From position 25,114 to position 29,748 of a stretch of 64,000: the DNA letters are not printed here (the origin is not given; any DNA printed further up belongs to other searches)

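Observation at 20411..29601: Divergently transcribed pair of ~1450-aa paralogous T9SS beta-helix surface proteins sharing one 530-bp control region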

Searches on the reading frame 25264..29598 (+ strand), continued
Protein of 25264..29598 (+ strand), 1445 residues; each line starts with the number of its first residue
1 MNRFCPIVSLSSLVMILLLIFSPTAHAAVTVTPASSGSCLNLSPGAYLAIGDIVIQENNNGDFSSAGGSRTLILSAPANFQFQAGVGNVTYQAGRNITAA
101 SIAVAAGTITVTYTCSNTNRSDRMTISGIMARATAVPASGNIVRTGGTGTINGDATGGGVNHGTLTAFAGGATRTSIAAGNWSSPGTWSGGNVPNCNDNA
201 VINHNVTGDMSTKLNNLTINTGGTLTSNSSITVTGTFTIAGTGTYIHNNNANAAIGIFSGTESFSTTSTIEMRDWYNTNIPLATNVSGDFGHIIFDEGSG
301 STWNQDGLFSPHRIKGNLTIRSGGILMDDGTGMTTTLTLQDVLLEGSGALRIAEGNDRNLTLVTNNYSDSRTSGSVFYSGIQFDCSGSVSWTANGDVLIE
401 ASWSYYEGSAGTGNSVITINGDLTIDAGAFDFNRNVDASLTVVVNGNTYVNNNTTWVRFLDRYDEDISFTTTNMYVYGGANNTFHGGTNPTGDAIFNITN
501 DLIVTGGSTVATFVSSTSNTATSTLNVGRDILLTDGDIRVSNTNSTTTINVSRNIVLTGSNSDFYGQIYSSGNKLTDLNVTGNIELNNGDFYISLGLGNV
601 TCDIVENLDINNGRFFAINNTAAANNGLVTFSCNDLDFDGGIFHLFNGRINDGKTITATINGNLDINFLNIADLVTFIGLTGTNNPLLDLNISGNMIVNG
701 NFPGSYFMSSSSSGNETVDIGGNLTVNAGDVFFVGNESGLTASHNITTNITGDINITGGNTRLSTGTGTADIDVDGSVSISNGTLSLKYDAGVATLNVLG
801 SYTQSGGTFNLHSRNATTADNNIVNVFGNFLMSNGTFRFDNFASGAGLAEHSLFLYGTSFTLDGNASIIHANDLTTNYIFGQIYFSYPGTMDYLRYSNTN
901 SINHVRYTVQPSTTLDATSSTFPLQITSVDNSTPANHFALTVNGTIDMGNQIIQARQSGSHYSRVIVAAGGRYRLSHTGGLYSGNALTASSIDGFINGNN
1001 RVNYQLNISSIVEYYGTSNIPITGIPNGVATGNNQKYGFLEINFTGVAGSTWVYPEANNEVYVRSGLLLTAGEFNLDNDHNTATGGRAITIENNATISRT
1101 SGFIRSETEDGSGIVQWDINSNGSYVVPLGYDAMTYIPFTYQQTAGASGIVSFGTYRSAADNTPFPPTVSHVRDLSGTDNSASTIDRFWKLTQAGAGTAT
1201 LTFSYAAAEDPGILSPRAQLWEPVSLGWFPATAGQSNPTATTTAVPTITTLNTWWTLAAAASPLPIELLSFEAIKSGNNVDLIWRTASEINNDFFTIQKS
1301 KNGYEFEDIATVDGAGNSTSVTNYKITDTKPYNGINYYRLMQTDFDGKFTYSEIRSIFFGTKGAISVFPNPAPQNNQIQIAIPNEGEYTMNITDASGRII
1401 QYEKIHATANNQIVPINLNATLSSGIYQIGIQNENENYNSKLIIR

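Call 21: find_related_loci(query=A1, collection=genome_contigs, flank=10000)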
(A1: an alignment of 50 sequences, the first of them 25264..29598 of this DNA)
Query A1 (1445 aa) in genome_contigs; peptide patterns used: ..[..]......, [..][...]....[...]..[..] (x = any residue, [..] = any of these).
126 stretches matched a pattern; 87 encode a relative of the query (tblastn E <= 1e-3); the best 80 are kept; 73 distinct loci.
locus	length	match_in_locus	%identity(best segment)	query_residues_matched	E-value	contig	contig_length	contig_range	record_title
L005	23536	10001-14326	83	1-1445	0e+0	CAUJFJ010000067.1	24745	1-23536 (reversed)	MAG: Bacteroidota bacterium isolate KLAP29 genome assembly, contig: KLAP29_824965, whole genome shotgun sequence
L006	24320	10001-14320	58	1-1445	0e+0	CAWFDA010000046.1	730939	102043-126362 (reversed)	MAG: uncultured Bacteroidetes bacterium isolate MFD04716.bin.2.229 genome assembly, contig: contig_84366, whole genome s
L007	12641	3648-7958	56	1-1443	0e+0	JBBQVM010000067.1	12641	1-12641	MAG: Bacteroidia bacterium isolate Co_metawrap_1996 Cmw_1996_k141_13305080_length_12641_cov_7.0000, whole genome shotgun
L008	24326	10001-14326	84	1-1445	0e+0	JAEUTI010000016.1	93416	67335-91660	MAG: Bacteroidia bacterium isolate new MAG-325 k141_1871721, whole genome shotgun sequence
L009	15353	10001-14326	51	1-1445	0e+0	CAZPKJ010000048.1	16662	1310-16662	MAG TPA_asm: uncultured Flavobacteriaceae bacterium isolate SRP287453_co1_109 genome assembly, contig: NODE_6239_length_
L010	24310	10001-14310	57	1-1445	0e+0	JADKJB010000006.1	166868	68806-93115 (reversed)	MAG: Bacteroidetes bacterium isolate Skiv_18-Q3-R9-52_MAXAC.287 tig00005189-10-1671510, whole genome shotgun sequence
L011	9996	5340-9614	44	17-1443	0e+0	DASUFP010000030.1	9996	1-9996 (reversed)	MAG TPA_asm: Bacteroidia bacterium isolate SMAG_U1382 k141_1419174, whole genome shotgun sequence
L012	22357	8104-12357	44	7-1431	0e+0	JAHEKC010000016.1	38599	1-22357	MAG: Bacteroidetes bacterium isolate Ww573 NODE_2105_length_38599_cov_3.148241, whole genome shotgun sequence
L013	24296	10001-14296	43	13-1445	0e+0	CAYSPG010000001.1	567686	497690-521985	MAG TPA_asm: uncultured Flavobacteriaceae bacterium isolate SRP173033_co1_339 genome assembly, contig: NODE_4_length_567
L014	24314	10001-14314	42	10-1445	0e+0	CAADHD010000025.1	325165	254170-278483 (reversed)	uncultured Bacteroidetes bacterium isolate BCD.fa.gz genome assembly, contig: k127_550531, whole genome shotgun sequence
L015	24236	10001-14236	43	14-1431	0e+0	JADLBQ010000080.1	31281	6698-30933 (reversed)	MAG: Bacteroidia bacterium isolate SJ183 c_000001734429, whole genome shotgun sequence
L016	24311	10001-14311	46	1-1445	0e+0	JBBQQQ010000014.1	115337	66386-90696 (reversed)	MAG: Bacteroidia bacterium isolate Co_metawrap_1593 Cmw_1593_k141_28419895_length_115337_cov_25.9983, whole genome shotg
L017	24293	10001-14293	42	15-1443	0e+0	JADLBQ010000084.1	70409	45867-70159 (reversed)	MAG: Bacteroidia bacterium isolate SJ183 c_000001822408, whole genome shotgun sequence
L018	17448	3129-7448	42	1-1443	0e+0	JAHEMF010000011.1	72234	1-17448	MAG: Bacteroidetes bacterium isolate Ww66 NODE_495_length_72234_cov_4.330370, whole genome shotgun sequence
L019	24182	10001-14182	44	7-1406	0e+0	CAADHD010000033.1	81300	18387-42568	uncultured Bacteroidetes bacterium isolate BCD.fa.gz genome assembly, contig: k127_371447, whole genome shotgun sequence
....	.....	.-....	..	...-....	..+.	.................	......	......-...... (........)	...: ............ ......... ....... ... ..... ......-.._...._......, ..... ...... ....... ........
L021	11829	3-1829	48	832-1444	3e-176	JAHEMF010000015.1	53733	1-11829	MAG: Bacteroidetes bacterium isolate Ww66 NODE_885_length_53733_cov_4.082911, whole genome shotgun sequence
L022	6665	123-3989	34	231-1445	1e-174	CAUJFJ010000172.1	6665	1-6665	MAG: Bacteroidota bacterium isolate KLAP29 genome assembly, contig: KLAP29_190543, whole genome shotgun sequence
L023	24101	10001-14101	33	179-1445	2e-172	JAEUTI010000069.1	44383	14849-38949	MAG: Bacteroidia bacterium isolate new MAG-325 k141_1179486, whole genome shotgun sequence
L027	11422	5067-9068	34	197-1445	5e-160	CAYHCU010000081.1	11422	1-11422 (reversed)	MAG TPA_asm: uncultured Flavobacteriales bacterium isolate ERP119702_co1_67 genome assembly, contig: NODE_7354_length_11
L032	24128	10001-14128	33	180-1445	3e-155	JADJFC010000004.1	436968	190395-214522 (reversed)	MAG: Bacteroidetes bacterium isolate Bjer_18-Q3-R1-45_BATAC.43 tig00003837-10-4380340, whole genome shotgun sequence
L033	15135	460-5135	32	175-1445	5e-153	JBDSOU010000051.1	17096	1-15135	MAG: Bacteroidia bacterium isolate cluster1_bin.447 k127_13648369, whole genome shotgun sequence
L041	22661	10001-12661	35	573-1445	1e-127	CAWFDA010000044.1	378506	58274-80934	MAG: uncultured Bacteroidetes bacterium isolate MFD04716.bin.2.229 genome assembly, contig: contig_8052, whole genome sh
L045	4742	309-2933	35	578-1445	2e-126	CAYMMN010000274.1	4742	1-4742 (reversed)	MAG TPA_asm: uncultured Flavobacteriales bacterium isolate SRP173033_co2_63 genome assembly, contig: NODE_14189_length_4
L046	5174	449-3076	36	581-1445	3e-124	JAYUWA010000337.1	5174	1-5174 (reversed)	MAG: Bacteroidota bacterium isolate GL124_UP_concoct_234 GL124_UP_concoct_234_336, whole genome shotgun sequence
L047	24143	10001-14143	34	175-1445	4e-162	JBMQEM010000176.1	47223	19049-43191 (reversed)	MAG: Bacteroidota bacterium isolate LOS_Bin005 NODE_640_length_47223_cov_8.482064, whole genome shotgun sequence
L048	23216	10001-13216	32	349-1445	5e-113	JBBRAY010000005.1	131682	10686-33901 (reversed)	MAG: Bacteroidia bacterium isolate Co_metawrap_2317 Cmw_2317_k141_362132_length_131682_cov_10.2433, whole genome shotgun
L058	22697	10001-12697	35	559-1445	6e-123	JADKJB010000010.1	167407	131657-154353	MAG: Bacteroidetes bacterium isolate Skiv_18-Q3-R9-52_MAXAC.287 tig00010706-10-1671490, whole genome shotgun sequence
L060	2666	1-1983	38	776-1431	9e-105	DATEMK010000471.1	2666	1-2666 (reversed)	MAG TPA_asm: Bacteroidia bacterium isolate SMAG_U8940 k141_350718, whole genome shotgun sequence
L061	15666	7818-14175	33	172-1445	2e-99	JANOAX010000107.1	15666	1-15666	MAG: Bacteroidota bacterium isolate VAR_18_metabat_267 VAR_18_k141_1829027, whole genome shotgun sequence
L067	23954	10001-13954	34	216-1445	1e-159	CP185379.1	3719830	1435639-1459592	MAG: Candidatus Pollutiaquabacter aromativorans isolate NLOS2-E-001 chromosome, complete genome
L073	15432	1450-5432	34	206-1445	3e-76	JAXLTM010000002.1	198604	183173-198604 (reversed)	MAG: Bacteroidia bacterium isolate STL-BAC4 C1.110.fa-2, whole genome shotgun sequence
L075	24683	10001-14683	32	176-1445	2e-152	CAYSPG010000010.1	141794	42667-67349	MAG TPA_asm: uncultured Flavobacteriaceae bacterium isolate SRP173033_co1_339 genome assembly, contig: NODE_135_length_1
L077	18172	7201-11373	33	165-1445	5e-158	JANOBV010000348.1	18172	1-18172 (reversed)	MAG: Bacteroidota bacterium isolate VAR_18_concoct_168_sub VAR_18_k141_2177561, whole genome shotgun sequence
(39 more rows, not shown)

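Call 46: find_encoding_contigs(protein=P0002, flank=6000, max_places=8)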
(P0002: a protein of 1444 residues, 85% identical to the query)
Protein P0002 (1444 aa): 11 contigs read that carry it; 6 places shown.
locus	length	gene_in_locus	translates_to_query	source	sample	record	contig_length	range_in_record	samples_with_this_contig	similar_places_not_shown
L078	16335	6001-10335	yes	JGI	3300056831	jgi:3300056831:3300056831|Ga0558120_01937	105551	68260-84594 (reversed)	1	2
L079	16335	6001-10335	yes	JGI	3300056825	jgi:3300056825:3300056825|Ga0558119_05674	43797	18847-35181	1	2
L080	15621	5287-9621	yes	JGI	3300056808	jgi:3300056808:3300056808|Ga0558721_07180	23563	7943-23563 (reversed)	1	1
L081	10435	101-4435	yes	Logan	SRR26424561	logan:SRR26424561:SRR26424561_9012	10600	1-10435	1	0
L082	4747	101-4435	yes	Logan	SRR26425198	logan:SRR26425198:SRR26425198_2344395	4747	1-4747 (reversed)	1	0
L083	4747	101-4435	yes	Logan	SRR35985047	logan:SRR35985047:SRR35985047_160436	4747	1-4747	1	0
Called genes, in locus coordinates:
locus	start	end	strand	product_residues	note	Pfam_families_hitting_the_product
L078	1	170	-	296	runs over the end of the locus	PF00582:Usp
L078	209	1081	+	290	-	PF01048:PNP_UDP_1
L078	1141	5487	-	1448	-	PF18962:Por_Secre_tail (weak)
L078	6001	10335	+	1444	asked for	PF18962:Por_Secre_tail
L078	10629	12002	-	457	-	PF01546:Peptidase_M20, PF07687:M20_dimer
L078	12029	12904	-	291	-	PF00698:Acyl_transf_1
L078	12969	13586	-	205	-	PF01227:GTP_cyclohydroI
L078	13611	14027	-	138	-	PF01242:PTPS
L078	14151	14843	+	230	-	PF01048:PNP_UDP_1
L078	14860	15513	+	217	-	PF04326:SLFN_AlbA_2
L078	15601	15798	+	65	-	PF12732:YtxH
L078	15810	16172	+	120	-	PF07332:Phage_holin_3_6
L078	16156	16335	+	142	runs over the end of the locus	-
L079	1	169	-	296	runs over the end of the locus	PF00582:Usp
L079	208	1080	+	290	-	PF01048:PNP_UDP_1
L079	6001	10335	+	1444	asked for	PF18962:Por_Secre_tail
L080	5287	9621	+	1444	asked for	PF18962:Por_Secre_tail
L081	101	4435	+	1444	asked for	PF18962:Por_Secre_tail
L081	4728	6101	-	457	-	PF01546:Peptidase_M20, PF07687:M20_dimer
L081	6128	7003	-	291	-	PF00698:Acyl_transf_1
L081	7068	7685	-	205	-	PF01227:GTP_cyclohydroI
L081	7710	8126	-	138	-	PF01242:PTPS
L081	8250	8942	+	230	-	PF01048:PNP_UDP_1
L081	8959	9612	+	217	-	PF04326:SLFN_AlbA_2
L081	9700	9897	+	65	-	PF12732:YtxH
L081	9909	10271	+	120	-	PF07332:Phage_holin_3_6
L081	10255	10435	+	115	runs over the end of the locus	?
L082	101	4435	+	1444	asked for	PF18962:Por_Secre_tail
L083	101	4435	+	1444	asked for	PF18962:Por_Secre_tail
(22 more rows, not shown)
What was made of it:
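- Tried and rejected: Three Logan contigs all start exactly 100 nt upstream of B (call 46).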

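Call 50: search_solved_structures(query=A1, max_evalue=1)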
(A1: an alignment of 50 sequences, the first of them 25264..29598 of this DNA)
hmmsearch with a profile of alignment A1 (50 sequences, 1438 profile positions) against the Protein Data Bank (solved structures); distinct sequences matched with E-value up to 1: 5.
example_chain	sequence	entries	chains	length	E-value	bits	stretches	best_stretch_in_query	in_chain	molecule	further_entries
8glk_D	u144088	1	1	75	0.0028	18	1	1359-1438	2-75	Endonuclease I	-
5fu5_A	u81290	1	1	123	0.0029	17.9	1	694-792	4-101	CBM77-RFPL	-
5jvk_A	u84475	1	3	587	0.023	14.9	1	1357-1438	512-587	Uncharacterized protein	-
5z06_A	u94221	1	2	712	0.34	11.1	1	1265-1350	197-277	BDI_3064 protein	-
6i7s_G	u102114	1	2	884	0.53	10.4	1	633-679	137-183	Microsomal triglyceride transfer protein large subunit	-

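Call 58: search_protein_families(library=pfam, proteins=[P0041, P0006, P0017, P0035, P0047, P0050], max_evalue=0.01)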
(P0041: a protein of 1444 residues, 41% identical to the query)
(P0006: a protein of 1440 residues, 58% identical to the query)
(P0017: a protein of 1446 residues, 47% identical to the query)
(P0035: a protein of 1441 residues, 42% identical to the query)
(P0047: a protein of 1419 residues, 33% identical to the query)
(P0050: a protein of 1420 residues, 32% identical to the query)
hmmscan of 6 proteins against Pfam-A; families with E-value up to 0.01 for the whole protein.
P0041 (1444 aa): 1 family
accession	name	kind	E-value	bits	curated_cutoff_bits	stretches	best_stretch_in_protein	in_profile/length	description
PF18962.6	Por_Secre_tail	-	2.9e-08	34.3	27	1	1364-1436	1-68/75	Secretion system C-terminal sorting domain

P0006 (1440 aa): 1 family
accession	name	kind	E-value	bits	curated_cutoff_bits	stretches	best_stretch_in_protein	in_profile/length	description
PF18962.6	Por_Secre_tail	-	4.5e-09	36.9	27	1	1362-1439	1-75/75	Secretion system C-terminal sorting domain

P0017 (1446 aa): 1 family
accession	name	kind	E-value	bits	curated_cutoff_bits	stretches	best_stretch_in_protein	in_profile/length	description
PF18962.6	Por_Secre_tail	-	1.7e-08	35.1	27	1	1374-1443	8-75/75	Secretion system C-terminal sorting domain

P0035 (1441 aa): 0 families

P0047 (1419 aa): 1 family
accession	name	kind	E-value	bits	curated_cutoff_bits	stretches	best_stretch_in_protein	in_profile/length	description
PF10162.14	G8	-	1.3e-05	25.6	22.9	1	47-117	6-65/124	G8 domain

P0050 (1420 aa): 2 families
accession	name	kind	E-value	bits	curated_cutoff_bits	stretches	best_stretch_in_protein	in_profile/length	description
PF10162.14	G8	-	0.00011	22.5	22.9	1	37-90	1-53/124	G8 domain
PF18962.6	Por_Secre_tail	-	0.00015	22.5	27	1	1358-1417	18-75/75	Secretion system C-terminal sorting domain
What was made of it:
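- On G8 domain (PF10162): Distant homolog P0047 scores 25.6 bits and P0050 scores 22.5 (call 58).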
